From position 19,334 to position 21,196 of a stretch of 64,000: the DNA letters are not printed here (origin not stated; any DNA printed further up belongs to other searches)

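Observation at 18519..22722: HpnI/HpnJ/HpnK-like trio (GT2 – B12-radical-SAM – YdjC deacetylase) inside a Wzm/Wzt glycan export locus, with no hopanoid cyclase nearby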

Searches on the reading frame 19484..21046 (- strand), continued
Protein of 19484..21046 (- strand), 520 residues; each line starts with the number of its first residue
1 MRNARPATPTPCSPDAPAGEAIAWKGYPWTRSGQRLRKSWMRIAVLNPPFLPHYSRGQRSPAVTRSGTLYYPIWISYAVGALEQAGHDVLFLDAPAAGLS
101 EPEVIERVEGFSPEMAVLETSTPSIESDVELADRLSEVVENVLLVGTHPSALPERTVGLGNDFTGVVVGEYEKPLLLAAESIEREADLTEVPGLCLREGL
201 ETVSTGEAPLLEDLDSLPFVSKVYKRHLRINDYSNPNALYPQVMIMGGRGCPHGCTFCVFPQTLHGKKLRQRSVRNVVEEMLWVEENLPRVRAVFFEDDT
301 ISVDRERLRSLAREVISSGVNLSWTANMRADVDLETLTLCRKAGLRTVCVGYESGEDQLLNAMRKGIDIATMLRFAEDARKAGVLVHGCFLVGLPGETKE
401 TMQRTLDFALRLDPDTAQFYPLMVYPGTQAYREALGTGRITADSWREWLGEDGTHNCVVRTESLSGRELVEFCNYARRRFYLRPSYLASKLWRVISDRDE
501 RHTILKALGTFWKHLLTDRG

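Call 12: find_encoding_contigs(protein=P0008, flank=10000, max_places=2)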
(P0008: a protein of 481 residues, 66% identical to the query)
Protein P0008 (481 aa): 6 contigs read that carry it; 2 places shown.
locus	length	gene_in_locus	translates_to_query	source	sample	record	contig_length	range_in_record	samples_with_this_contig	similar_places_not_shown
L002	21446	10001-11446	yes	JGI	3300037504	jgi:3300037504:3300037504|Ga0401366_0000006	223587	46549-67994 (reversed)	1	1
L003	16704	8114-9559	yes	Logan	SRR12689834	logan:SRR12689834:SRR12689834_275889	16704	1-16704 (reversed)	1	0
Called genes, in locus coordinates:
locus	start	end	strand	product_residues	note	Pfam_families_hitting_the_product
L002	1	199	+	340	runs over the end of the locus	PF01168:Ala_racemase_N, PF14031:D-ser_dehydrat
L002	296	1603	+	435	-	PF00009:GTP_EFTU, PF01926:MMR_HSR1, PF02421:FeoB_N, PF04548:AIG1, PF00009:GTP_EFTU, PF01926:MMR_HSR1, PF02421:FeoB_N, PF14714:KH_dom-like, +2 more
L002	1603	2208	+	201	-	PF02660:G3P_acyltransf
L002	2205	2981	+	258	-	PF01061:ABC2_membrane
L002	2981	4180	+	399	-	PF00005:ABC_tran, PF14524:Wzt_C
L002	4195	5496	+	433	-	PF13231:PMT_2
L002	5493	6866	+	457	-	PF02310:B12-binding, PF04055:Radical_SAM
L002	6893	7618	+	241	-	PF04794:YdjC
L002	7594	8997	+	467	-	PF13231:PMT_2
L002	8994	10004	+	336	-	PF01075:Glyco_transf_9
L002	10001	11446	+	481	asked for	PF02310:B12-binding, PF04055:Radical_SAM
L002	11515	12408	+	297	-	PF00535:Glycos_transf_2, PF13641:Glyco_tranf_2_3, PF10111:Glyco_tranf_2_2 (faint), PF13506:Glyco_transf_21 (faint), PF13632:Glyco_trans_2_3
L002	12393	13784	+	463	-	PF13727:CoA_binding_3, PF02397:Bac_transf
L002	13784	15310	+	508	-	PF00989:PAS (faint), PF08448:PAS_4 (faint)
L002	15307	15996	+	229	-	-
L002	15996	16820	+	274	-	-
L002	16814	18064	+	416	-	-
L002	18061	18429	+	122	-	-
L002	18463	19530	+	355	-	PF00005:ABC_tran, PF03459:TOBE (faint), PF17912:OB_MalK (weak), PF08402:TOBE_2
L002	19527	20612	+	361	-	PF00953:Glycos_transf_4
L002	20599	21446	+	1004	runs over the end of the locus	PF04932:Wzy_C, PF13414:TPR_11 (faint), PF13431:TPR_17 (faint)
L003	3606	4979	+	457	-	PF02310:B12-binding, PF04055:Radical_SAM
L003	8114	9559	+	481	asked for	PF02310:B12-binding, PF04055:Radical_SAM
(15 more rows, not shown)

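Call 19: search_dna_similar(query=window:19484-20926:-, collection=plasmids, mode=protein, max_rows=25, max_evalue=1e-20)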
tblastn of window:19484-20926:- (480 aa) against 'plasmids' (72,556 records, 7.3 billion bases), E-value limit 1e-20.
Records with a match: 57; places in all: 57; records where one place covers at least 80% of the query: 40.
Best place of each record, by identity: <60% 57.
By first word of the organism name: Streptomyces 11; Azospirillum 10; Mycetohabitans 9; Paraburkholderia 4; Lawsonia 3; Caballeronia 3; Burkholderia 2; Skermanella 2; Solidesulfovibrio 2; Methylobacterium 1; and 10 more.
By predicted mobility (MOB-suite, as given by PLSDB): non-mobilizable 41; mobilizable 13; conjugative 3.
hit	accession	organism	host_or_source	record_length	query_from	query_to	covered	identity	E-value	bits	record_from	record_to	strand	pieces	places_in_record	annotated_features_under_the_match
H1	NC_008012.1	Lawsonia intracellularis PHE/MN1-00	Sus scrofa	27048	1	477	99%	44.9%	5e-142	457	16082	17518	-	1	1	radical SAM protein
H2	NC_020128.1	Lawsonia intracellularis N343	-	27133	1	477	99%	44.9%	5e-142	457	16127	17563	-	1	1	radical SAM protein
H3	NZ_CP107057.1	Lawsonia intracellularis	-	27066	1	477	99%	44.9%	8e-142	456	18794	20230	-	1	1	radical SAM protein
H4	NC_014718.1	Mycetohabitans rhizoxinica HKI 454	-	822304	17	457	92%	34.7%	8e-76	266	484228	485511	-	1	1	hpnJ: hopanoid biosynthesis associated radical SAM protein HpnJ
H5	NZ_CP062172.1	Mycetohabitans rhizoxinica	Rhizopus microsporus,bacterial ...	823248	17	457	92%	34.7%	8e-76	266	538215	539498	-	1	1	hpnJ: hopanoid biosynthesis associated radical SAM protein HpnJ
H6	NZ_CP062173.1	Mycetohabitans rhizoxinica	Rhizopus microsporus,bacterial ...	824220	17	457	92%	34.5%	2e-75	265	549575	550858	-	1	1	hpnJ: hopanoid biosynthesis associated radical SAM protein HpnJ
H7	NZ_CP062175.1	Mycetohabitans rhizoxinica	Rhizopus microsporus,bacterial culture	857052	17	457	92%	34.5%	2e-75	265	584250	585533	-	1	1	hpnJ: hopanoid biosynthesis associated radical SAM protein HpnJ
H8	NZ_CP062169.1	Mycetohabitans endofungorum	Rhizopus microsporus,bacterial ...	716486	17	457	92%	34.5%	6e-75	263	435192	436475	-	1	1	hpnJ: hopanoid biosynthesis associated radical SAM protein HpnJ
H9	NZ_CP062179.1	Mycetohabitans endofungorum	Rhizopus microsporus,bacterial ...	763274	17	457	92%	34.2%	5e-74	261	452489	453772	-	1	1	hpnJ: hopanoid biosynthesis associated radical SAM protein HpnJ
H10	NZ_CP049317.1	Caballeronia sp. SBC2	whole organism,soil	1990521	17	457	92%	34.0%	1e-75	266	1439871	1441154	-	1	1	none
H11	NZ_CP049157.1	Caballeronia sp. SBC1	whole organism,soil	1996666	17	457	92%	34.0%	1e-75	266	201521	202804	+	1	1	none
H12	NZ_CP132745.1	Mycetohabitans endofungorum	-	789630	17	457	92%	34.0%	2e-74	262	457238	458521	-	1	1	hpnJ: hopanoid biosynthesis associated radical SAM protein HpnJ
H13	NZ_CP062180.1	Mycetohabitans endofungorum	Rhizopus microsporus,bacterial ...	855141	17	457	92%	34.0%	2e-74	262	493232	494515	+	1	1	hpnJ: hopanoid biosynthesis associated radical SAM protein HpnJ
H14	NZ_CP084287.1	Caballeronia zhejiangensis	Anasa tristis,Cell culture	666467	1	457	95%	32.7%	2e-72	256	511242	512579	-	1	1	hpnJ: hopanoid biosynthesis associated radical SAM protein HpnJ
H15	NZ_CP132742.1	Mycetohabitans endofungorum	Rhizopus microsporus,culture isolated ...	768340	17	457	92%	33.8%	2e-73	259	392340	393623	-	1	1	hpnJ: hopanoid biosynthesis associated radical SAM protein HpnJ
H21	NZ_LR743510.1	Methylobacterium bullatum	-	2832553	1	480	100%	30.1%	4e-61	223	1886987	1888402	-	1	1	none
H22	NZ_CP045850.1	Streptomyces clavuligerus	pure culture single spore ...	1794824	18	443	89%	31.1%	7e-36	149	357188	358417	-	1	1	none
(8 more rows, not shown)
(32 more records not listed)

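Call 20: get_annotated_region(hit=H1, flank=14000)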
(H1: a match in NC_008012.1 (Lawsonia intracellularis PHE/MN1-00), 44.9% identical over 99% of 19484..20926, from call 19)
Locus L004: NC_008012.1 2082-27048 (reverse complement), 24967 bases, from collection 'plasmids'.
description: Lawsonia intracellularis PHE/MN1-00 plasmid 1, complete sequence
organism: Lawsonia intracellularis PHE/MN1-00 (NCBI taxid 363253)
taxonomy: Bacteria; Thermodesulfobacteriota; Desulfovibrionia; Desulfovibrionales; Desulfovibrionaceae; Lawsonia; Lawsonia intracellularis; Lawsonia intracellularis PHE/MN1-00
host: -; source: Sus scrofa; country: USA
typing (MOB-suite, as given by PLSDB): non-mobilizable; replicon rep_cluster_1701
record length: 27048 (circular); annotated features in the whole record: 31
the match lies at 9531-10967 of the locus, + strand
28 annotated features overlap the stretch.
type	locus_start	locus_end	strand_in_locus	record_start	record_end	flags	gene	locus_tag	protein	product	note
CDS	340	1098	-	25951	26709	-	-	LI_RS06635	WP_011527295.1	ParA family protein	-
CDS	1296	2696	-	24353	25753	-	-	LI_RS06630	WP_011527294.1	DUF2142 domain-containing protein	-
CDS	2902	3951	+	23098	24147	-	-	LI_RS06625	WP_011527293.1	hypothetical protein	-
CDS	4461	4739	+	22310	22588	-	-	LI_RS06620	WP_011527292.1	type II toxin-antitoxin system Phd/YefM family antitoxin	-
CDS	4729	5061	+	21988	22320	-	-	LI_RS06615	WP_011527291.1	type II toxin-antitoxin system RelE/ParE family toxin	GO:0030541 - plasmid partitioning [Evidence IEA]; GO:0051290 - protein heterotetramerization [Evidence IEA]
CDS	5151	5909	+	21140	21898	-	-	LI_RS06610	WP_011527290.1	glycosyltransferase family 2 protein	-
CDS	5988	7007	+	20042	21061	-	galE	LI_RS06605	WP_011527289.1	UDP-glucose 4-epimerase GalE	GO:0006012 - galactose metabolic process [Evidence IEA]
CDS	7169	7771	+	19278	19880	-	-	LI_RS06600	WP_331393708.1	glycosyltransferase family 2 protein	-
CDS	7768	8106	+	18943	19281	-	-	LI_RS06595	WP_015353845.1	DUF2304 family protein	-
CDS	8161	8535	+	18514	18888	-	-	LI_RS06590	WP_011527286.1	DUF2304 domain-containing protein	-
CDS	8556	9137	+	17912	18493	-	-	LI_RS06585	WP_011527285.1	SIS domain-containing protein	-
CDS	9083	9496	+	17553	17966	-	-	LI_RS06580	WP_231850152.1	hypothetical protein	-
CDS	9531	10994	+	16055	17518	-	-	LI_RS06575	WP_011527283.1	radical SAM protein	-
CDS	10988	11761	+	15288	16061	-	-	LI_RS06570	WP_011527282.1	class I SAM-dependent methyltransferase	-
CDS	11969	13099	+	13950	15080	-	-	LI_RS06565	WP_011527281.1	radical SAM protein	-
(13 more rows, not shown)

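Call 21: get_annotated_region(hit=H4, flank=8000)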
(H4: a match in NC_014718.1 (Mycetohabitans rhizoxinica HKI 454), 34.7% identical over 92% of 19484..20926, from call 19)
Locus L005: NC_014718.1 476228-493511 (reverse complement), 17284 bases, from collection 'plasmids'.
description: Mycetohabitans rhizoxinica HKI 454 plasmid pBRH01, complete sequence
organism: Mycetohabitans rhizoxinica HKI 454 (NCBI taxid 882378)
taxonomy: Bacteria; Pseudomonadota; Betaproteobacteria; Burkholderiales; Burkholderiaceae; Mycetohabitans; Mycetohabitans rhizoxinica; Mycetohabitans rhizoxinica HKI 454
host: -; source: -; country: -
typing (MOB-suite, as given by PLSDB): non-mobilizable
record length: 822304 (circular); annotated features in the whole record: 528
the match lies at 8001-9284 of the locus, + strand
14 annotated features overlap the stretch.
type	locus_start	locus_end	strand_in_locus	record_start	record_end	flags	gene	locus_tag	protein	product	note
CDS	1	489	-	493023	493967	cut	-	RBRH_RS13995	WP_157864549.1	hypothetical protein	-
CDS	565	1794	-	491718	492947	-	-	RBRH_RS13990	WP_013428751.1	YcaO-like family protein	-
CDS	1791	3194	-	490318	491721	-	-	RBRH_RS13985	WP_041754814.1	TfuA-like protein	-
CDS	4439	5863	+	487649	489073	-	-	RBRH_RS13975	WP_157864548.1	F-box domain-containing protein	-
CDS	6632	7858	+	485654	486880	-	hpnI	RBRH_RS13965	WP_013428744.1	bacteriohopanetetrol glucosamine biosynthesis glycosyltransferase HpnI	-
CDS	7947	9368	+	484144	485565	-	hpnJ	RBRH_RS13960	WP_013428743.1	hopanoid biosynthesis associated radical SAM protein HpnJ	-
CDS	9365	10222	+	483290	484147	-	hpnK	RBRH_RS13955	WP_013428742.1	hopanoid biosynthesis-associated protein HpnK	GO:0005975 - carbohydrate metabolic process [Evidence IEA]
CDS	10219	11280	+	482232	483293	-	-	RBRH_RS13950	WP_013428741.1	lysylphosphatidylglycerol synthase domain-containing protein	-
CDS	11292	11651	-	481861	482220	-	-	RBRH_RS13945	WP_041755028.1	DUF3564 domain-containing protein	-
CDS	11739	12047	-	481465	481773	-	-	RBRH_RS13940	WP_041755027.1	DUF1488 domain-containing protein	-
CDS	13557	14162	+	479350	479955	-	-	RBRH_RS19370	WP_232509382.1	hypothetical protein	-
CDS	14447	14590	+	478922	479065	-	-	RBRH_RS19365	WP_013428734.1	hypothetical protein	-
CDS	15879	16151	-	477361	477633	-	-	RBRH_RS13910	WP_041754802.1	hypothetical protein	-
CDS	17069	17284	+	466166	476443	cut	-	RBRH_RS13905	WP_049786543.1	non-ribosomal peptide synthetase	-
